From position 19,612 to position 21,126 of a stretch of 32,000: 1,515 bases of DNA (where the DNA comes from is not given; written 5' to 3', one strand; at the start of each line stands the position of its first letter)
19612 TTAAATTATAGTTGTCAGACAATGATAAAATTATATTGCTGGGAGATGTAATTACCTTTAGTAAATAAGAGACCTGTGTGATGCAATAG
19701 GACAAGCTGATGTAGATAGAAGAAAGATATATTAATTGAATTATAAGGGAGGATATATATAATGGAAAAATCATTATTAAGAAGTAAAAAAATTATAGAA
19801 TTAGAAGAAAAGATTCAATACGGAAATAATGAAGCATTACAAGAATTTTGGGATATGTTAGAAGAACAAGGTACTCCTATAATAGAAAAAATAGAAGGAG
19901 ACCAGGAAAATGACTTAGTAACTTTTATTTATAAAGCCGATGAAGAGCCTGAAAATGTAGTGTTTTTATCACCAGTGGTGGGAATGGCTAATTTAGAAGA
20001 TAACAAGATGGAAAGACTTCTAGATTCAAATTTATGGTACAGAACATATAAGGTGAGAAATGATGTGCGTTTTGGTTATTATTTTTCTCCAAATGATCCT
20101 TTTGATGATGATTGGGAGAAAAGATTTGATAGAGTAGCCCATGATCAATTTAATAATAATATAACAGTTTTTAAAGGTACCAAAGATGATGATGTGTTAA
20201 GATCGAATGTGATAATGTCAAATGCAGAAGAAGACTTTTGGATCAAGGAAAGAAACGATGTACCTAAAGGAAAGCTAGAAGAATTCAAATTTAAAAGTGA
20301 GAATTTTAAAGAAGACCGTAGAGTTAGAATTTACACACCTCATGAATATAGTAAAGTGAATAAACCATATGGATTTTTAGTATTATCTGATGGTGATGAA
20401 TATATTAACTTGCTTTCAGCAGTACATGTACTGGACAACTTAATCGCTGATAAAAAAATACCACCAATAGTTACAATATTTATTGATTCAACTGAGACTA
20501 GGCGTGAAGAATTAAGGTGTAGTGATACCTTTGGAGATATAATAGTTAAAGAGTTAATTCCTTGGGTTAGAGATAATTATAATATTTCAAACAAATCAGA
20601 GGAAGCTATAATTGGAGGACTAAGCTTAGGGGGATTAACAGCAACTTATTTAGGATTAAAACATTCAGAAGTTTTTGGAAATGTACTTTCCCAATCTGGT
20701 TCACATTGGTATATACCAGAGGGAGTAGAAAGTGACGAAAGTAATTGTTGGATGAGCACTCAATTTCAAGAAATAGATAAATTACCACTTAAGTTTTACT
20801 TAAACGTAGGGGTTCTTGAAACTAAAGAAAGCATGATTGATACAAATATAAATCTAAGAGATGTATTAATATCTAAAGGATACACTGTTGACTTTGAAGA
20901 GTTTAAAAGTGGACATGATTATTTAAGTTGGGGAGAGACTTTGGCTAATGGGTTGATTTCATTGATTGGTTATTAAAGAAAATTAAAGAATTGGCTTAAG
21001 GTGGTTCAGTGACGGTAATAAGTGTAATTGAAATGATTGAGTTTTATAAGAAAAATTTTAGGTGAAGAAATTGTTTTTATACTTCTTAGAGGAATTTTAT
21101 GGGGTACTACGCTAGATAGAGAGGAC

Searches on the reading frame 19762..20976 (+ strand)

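Call 4: search_protein_families(library=pfam, proteins=[window:19762-20976:+], max_evalue=0.01)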
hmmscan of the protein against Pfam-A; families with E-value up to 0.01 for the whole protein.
window:19762-20976:+ (404 aa): 2 families
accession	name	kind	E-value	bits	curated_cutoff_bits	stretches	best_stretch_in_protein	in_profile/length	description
PF00756.26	Esterase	-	1.2e-24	87.9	22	1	179-399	1-249/251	Putative esterase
PF11806.14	Enterochelin_N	-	2.5e-08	35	27.1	1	53-157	2-116/120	Enterochelin esterase, N-terminal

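Call 5: search_protein_families(library=ncbifam, proteins=[window:19762-20976:+], max_evalue=0.01)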
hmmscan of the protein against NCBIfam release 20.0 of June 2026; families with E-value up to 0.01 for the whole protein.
window:19762-20976:+ (404 aa): 4 families
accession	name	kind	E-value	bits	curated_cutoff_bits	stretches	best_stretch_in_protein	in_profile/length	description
NF007758.0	PRK10439.1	equivalog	3.7e-59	200.7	222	1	17-402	11-411/418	enterochelin esterase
NF041944.1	Xylase_Ferestase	equivalog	1.1e-15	56.9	1200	1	152-324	449-632/694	bifunctional endo-1,4-beta-xylanase/feruloyl esterase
NF058612.1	GTNG0744Estse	equivalog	2.4e-14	53.8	450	1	169-398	5-236/242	GTNG_0744 family esterase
NF004049.0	PRK05568.1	equivalog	0.00077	19.8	206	1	63-144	49-128/142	flavodoxin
